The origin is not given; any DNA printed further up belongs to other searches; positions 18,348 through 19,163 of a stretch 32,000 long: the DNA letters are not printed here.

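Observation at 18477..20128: Unassignable, translationally coupled two-gene operon (PD-(D/E)xK-like small protein + 371-aa helical-repeat/unknown protein) inside a defence-gene neighbourhood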

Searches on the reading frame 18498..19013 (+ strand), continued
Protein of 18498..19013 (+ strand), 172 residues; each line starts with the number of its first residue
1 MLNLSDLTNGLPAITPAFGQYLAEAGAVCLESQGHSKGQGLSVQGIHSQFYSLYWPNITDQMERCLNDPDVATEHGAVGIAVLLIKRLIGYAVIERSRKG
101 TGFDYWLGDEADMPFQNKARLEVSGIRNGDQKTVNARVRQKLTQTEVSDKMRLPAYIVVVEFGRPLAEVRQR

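Call 40: get_annotated_region(hit=H2, flank=6000)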
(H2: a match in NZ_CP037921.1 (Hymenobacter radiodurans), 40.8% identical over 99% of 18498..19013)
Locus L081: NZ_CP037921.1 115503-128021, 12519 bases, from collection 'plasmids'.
description: Hymenobacter radiodurans strain 17J36-26 plasmid unnamed1, complete sequence
organism: Hymenobacter radiodurans (NCBI taxid 2496028)
taxonomy: Bacteria; Bacteroidota; Cytophagia; Cytophagales; Hymenobacteraceae; Hymenobacter; Hymenobacter radiodurans
host: -; source: single cell,soil; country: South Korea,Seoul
typing (MOB-suite, as given by PLSDB): non-mobilizable
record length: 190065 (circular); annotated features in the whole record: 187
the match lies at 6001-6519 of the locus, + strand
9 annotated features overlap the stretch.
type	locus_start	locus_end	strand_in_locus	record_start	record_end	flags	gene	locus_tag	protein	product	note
CDS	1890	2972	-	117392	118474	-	-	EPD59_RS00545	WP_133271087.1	hypothetical protein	-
CDS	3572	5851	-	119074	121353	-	-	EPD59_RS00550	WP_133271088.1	P-loop NTPase fold protein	-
CDS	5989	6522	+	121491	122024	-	-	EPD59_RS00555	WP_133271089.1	hypothetical protein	-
CDS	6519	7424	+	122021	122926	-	-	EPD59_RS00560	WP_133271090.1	sugar transferase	-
CDS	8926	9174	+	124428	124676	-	-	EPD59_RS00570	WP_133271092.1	hypothetical protein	-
CDS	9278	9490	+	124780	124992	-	-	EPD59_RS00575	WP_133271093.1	hypothetical protein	-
CDS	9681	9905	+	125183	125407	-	-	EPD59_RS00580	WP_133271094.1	hypothetical protein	-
CDS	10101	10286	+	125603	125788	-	-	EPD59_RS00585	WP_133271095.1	hypothetical protein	-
CDS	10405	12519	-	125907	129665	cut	-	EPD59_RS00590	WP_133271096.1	hypothetical protein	-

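Call 41: get_annotated_region(hit=H3, flank=6000)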
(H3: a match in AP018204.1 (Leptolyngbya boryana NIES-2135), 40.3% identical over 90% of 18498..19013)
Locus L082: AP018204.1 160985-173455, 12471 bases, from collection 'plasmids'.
description: Leptolyngbya boryana NIES-2135 plasmid plasmid1 DNA, complete genome
organism: Leptolyngbya boryana NIES-2135 (NCBI taxid 1973484)
taxonomy: Bacteria; Cyanobacteriota; Cyanophyceae; Leptolyngbyales; Leptolyngbyaceae; Leptolyngbya; Leptolyngbya boryana; Leptolyngbya boryana NIES-2135
host: -; source: -; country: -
typing (MOB-suite, as given by PLSDB): non-mobilizable
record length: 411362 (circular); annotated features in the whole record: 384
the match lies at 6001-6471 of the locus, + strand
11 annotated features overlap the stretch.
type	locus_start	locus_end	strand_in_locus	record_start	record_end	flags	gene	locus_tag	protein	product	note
CDS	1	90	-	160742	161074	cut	-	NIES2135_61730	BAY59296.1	hypothetical protein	-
CDS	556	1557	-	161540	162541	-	-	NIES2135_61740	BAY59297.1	phage integrase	-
CDS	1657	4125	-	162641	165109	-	-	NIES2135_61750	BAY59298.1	hypothetical protein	-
CDS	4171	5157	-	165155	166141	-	-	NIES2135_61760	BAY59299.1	AAA ATPase central domain-containing protein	-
CDS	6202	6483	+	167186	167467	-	-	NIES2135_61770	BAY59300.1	hypothetical protein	-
CDS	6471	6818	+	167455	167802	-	-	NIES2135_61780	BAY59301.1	hypothetical protein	-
CDS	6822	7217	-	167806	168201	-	-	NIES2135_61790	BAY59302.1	hypothetical protein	-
CDS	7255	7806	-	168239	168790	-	-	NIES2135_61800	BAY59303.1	integral membrane protein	-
CDS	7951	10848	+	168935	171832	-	-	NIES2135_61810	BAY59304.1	hypothetical protein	-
CDS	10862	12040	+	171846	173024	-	-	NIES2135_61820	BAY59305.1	tetratricopeptide TPR_2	-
CDS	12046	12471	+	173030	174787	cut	-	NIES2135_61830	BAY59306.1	tetratricopeptide TPR_2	-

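Call 42: search_protein_families(library=pfam, proteins=[L081:6519-7421:+, L006:2382-3050:+, L007:10513-11148:+, L030:10522-11607:+, L060:10516-11094:+, P0390, P0315, P0278, P0296, P0306], max_evalue=0.01)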
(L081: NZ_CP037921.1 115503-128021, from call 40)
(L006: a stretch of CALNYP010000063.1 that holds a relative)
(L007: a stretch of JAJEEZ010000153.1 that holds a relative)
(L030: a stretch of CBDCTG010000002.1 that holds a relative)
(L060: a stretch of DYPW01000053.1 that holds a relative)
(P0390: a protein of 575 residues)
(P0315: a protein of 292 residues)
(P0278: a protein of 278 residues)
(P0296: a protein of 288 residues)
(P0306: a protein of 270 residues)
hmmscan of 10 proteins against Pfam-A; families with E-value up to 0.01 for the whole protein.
L081:6519-7421:+ (301 aa): 1 family
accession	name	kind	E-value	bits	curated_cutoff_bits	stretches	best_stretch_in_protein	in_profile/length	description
PF02397.22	Bac_transf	-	2.8e-52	177.3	27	1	120-285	1-176/179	Bacterial sugar transferase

L006:2382-3050:+ (223 aa): 0 families

L007:10513-11148:+ (212 aa): 4 families
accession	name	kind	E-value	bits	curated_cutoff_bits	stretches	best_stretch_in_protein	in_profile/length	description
PF01381.28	HTH_3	-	0.0002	21.8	23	1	134-178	10-54/55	Helix-turn-helix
PF07719.23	TPR_2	-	0.0016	18.8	27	0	15-38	6-29/34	Tetratricopeptide repeat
PF17762.8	HTH_ParB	-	0.0043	17.6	22.6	0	128-194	15-74/102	ParB HTH domain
PF08279.18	HTH_11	-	0.0066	16.7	25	0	133-152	15-34/55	HTH domain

L030:10522-11607:+ (362 aa): 0 families

L060:10516-11094:+ (193 aa): 0 families

P0390 (575 aa): 0 families

P0315 (292 aa): 1 family
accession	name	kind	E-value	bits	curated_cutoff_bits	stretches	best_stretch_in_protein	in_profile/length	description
PF13428.12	TPR_14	-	0.0063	17.5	23.5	0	196-224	5-33/44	Tetratricopeptide repeat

P0278 (278 aa): 0 families

P0296 (288 aa): 0 families

P0306 (270 aa): 0 families

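Call 55: search_dna_similar(query=window:18498-19013:+, collection=phages, mode=protein, max_evalue=10, max_rows=15)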
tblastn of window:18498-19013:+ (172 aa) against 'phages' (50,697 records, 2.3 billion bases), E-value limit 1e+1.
Records with a match: 2; places in all: 2; records where one place covers at least 80% of the query: 0.
Best place of each record, by identity: <60% 2.
By first word of the organism name: Escherichia 1; Mycobacterium 1.
By host as written in the record: Escherichia coli O157:H7 ATCC 43895 1; Mycobacterium smegmatis mc2 155 1.
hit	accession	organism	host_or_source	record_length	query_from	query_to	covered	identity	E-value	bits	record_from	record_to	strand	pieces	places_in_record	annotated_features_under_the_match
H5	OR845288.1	Escherichia phage ECO95 1-6-1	Escherichia coli O157:H7 ATCC 43895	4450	23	94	42%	31.9%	6e+0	33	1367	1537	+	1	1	record has no annotation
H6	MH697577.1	Mycobacterium phage Amochick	Mycobacterium smegmatis mc2 155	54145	17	72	33%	30.5%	3e+0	34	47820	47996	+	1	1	72: hypothetical protein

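Call 62: search_protein_families(library=padloc, proteins=[L081:6519-7421:+], max_evalue=0.001)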
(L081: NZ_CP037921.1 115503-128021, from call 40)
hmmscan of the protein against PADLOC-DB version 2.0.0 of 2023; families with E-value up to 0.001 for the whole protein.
L081:6519-7421:+ (301 aa): 0 families

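Call 92: find_related_loci(query=A4, collection=viral_contigs, flank=10000)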
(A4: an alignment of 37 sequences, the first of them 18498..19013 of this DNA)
Query A4 (172 aa) in viral_contigs; peptide patterns used: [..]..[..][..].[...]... (x = any residue, [..] = any of these).
28 stretches matched a pattern; 6 encode a relative of the query (tblastn E <= 1e-3); 6 distinct loci.
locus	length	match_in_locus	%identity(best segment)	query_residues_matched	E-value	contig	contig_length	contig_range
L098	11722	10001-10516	43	2-172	5e-45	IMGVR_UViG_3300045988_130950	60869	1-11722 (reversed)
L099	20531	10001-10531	49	2-169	5e-45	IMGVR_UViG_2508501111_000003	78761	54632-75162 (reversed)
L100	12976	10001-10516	42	2-172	2e-44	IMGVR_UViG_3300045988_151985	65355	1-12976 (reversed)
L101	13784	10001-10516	42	2-172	2e-44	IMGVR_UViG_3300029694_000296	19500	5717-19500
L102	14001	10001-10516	41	2-172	6e-43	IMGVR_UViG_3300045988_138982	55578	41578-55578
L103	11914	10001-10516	42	2-172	5e-46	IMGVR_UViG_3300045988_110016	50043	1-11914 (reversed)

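Call 94: search_protein_families(library=phrogs, proteins=[L101:7440-8294:+, L101:9069-9431:+, L101:9481-9846:+, L101:11714-12070:+, L101:12084-12542:+, L101:12535-13485:+, L099:7354-8793:-, L099:14335-15765:+, window:18498-19013:+], max_evalue=0.001)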
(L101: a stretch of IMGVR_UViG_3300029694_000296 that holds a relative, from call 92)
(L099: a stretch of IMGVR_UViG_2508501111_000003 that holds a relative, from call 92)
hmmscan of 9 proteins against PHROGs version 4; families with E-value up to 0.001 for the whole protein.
L101:7440-8294:+ (285 aa): 0 families

L101:9069-9431:+ (121 aa): 0 families

L101:9481-9846:+ (122 aa): 7 families
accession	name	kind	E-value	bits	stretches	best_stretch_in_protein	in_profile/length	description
phrog_8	-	transcription regulation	2.7e-10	41.2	1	3-111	163-255/346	transcriptional regulator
phrog_2328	-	transcription regulation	6.9e-10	39.8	1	4-80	18-90/128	transcriptional repressor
phrog_4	-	transcription regulation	5.3e-07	30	1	3-81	138-205/400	transcriptional repressor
phrog_2967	-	transcription regulation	1.7e-06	28.8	1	3-95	12-105/225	transcriptional regulator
phrog_1373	-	transcription regulation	3e-05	25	1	3-46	65-108/166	transcriptional regulator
phrog_9710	-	unknown function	3.3e-05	24.9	1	6-74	18-88/95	-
phrog_147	-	transcription regulation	0.0005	21.4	0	2-64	5-69/100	transcriptional regulator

L101:11714-12070:+ (119 aa): 0 families

L101:12084-12542:+ (153 aa): 2 families
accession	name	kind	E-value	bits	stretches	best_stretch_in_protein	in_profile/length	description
phrog_8999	-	unknown function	1.9e-07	32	1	14-65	24-76/270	-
phrog_33781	-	unknown function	0.00063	20.3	1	8-69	18-77/255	-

L101:12535-13485:+ (317 aa): 1 family
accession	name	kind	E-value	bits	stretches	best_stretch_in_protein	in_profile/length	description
phrog_3364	-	unknown function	1.1e-19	71.9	1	5-300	7-296/304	-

L099:7354-8793:- (479 aa): 0 families

L099:14335-15765:+ (477 aa): 11 families
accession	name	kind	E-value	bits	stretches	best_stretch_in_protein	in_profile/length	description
phrog_2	-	head and packaging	1.1e-38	134.6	1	37-462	262-595/807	terminase large subunit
phrog_38407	-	unknown function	4e-27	96.1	1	288-466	166-356/370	-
phrog_5989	-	head and packaging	7.6e-27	95.3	1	2-238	109-322/347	terminase large subunit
phrog_7579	-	head and packaging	1.9e-23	83.9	1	58-216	20-172/239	terminase large subunit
phrog_36964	-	head and packaging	4e-14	52.6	1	72-204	438-570/890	terminase large subunit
phrog_24361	-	head and packaging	3.4e-12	47.5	1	348-460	16-139/162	terminase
phrog_26724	-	unknown function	5.7e-10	40.1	1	37-140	31-131/192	-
phrog_22646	-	unknown function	1.1e-08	35.6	1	55-221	49-216/374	-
phrog_38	-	head and packaging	4.2e-08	33.3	1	58-160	308-409/760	terminase large subunit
phrog_9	-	head and packaging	8.5e-07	29.2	1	38-243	199-408/812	terminase large subunit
phrog_15503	-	unknown function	7.2e-06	26.6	1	39-163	69-193/245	-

window:18498-19013:+ (172 aa): 0 families

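Call 99: search_protein_families(library=pfam, proteins=[L009:10920-11675:+, L011:10944-11720:+, L014:10926-11669:+, L018:10941-11711:+, L005:10912-11235:+, L005:11251-13140:+, L007:11166-13037:+, L037:10850-13210:+, L010:11319-11675:+], max_evalue=0.01)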
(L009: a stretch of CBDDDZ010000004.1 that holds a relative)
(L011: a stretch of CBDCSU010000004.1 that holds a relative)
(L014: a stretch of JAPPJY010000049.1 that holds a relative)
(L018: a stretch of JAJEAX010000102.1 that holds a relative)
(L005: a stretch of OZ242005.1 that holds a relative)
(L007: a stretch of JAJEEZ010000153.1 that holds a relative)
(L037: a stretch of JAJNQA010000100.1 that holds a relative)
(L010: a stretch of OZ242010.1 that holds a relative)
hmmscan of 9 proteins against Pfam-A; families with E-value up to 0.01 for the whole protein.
L009:10920-11675:+ (252 aa): 0 families

L011:10944-11720:+ (259 aa): 0 families

L014:10926-11669:+ (248 aa): 0 families

L018:10941-11711:+ (257 aa): 0 families

L005:10912-11235:+ (108 aa): 1 family
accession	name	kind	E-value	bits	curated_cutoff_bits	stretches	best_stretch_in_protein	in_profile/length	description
PF01381.28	HTH_3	-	0.00032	21.1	23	1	30-74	10-54/55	Helix-turn-helix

L005:11251-13140:+ (630 aa): 4 families
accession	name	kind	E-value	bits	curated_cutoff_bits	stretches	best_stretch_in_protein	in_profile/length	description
PF14574.11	RACo_C_ter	-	1.6e-63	214.7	27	1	390-619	2-250/261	C-terminal domain of RACo the ASKHA domain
PF17651.6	Raco_middle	-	1.9e-40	138.6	26.8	1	218-385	1-161/163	RACo middle region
PF00111.32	Fer2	-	3e-08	33.9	21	1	95-163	7-76/77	2Fe-2S iron-sulfur cluster binding domain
PF13510.11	Fer2_4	-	0.005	17.3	22.8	0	91-139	6-63/82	2Fe-2S iron-sulfur cluster binding domain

L007:11166-13037:+ (624 aa): 4 families
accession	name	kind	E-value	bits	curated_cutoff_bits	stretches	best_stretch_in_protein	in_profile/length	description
PF14574.11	RACo_C_ter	-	2.1e-63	214.3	27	1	390-619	2-250/261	C-terminal domain of RACo the ASKHA domain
PF17651.6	Raco_middle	-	6.4e-41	140.2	26.8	1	218-385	1-161/163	RACo middle region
PF00111.32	Fer2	-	8.1e-09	35.7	21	1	96-163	8-76/77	2Fe-2S iron-sulfur cluster binding domain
PF13510.11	Fer2_4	-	0.0047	17.4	22.8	0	91-138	6-62/82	2Fe-2S iron-sulfur cluster binding domain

L037:10850-13210:+ (787 aa): 1 family
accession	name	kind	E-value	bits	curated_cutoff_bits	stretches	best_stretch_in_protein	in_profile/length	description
PF18934.5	DUF5682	-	2e-288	959.2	26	1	52-774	3-727/727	Family of unknown function (DUF5682)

L010:11319-11675:+ (119 aa): 0 families

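Call 102: search_protein_families(library=padloc, proteins=[L009:10920-11675:+, L011:10944-11720:+, L014:10926-11669:+, L030:10522-11607:+, L006:2382-3050:+, L060:10516-11094:+, L043:10519-10899:+], max_evalue=0.001)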
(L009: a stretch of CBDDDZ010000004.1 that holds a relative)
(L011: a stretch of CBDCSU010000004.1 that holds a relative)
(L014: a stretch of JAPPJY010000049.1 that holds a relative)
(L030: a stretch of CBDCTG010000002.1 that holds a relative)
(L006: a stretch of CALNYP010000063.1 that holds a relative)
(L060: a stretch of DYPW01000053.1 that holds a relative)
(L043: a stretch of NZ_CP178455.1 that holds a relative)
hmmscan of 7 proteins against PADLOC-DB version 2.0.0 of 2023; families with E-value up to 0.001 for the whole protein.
L009:10920-11675:+ (252 aa): 0 families

L011:10944-11720:+ (259 aa): 0 families

L014:10926-11669:+ (248 aa): 0 families

L030:10522-11607:+ (362 aa): 0 families

L006:2382-3050:+ (223 aa): 0 families

L060:10516-11094:+ (193 aa): 0 families

L043:10519-10899:+ (127 aa): 0 families
